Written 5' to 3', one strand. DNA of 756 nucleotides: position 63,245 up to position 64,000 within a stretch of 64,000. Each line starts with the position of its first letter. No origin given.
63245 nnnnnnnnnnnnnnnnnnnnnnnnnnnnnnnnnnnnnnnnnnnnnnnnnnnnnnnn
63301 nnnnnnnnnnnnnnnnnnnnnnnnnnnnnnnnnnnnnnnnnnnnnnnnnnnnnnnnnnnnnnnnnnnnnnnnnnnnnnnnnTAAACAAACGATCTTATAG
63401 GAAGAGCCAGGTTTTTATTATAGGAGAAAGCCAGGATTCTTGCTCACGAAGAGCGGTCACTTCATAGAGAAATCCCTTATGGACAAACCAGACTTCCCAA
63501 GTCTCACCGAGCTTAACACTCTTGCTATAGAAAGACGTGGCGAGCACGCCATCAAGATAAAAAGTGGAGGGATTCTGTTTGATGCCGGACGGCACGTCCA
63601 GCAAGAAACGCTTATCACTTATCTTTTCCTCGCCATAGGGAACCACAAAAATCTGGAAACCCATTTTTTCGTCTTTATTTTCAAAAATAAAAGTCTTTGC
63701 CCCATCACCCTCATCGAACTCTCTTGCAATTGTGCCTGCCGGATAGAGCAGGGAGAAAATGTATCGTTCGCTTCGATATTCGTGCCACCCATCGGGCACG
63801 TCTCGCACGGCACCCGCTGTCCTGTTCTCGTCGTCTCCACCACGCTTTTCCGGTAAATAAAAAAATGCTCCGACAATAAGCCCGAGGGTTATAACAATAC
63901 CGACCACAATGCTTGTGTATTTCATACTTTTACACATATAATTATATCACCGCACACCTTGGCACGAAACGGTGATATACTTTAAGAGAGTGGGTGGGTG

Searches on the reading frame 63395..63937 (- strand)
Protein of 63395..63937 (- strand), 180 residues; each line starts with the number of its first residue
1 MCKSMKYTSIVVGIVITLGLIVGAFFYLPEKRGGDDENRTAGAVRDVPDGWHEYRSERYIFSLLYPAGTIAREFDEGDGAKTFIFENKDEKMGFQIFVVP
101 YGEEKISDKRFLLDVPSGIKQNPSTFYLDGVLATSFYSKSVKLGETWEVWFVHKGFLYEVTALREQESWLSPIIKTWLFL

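Call 3: search_protein_families(library=pfam, proteins=[window:63395-63937:-], max_evalue=0.1)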
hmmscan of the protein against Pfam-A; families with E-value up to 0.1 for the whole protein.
window:63395-63937:- (180 aa): 1 family
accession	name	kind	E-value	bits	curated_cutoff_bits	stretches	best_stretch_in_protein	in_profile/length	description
PF18933.6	PsbP_2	-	0.021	15.3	27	1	12-166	2-167/184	PsbP-like protein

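Call 4: search_protein_families(library=ncbifam, proteins=[window:63395-63937:-], max_evalue=0.1)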
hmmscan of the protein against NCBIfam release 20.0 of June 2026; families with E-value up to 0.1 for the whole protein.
window:63395-63937:- (180 aa): 0 families
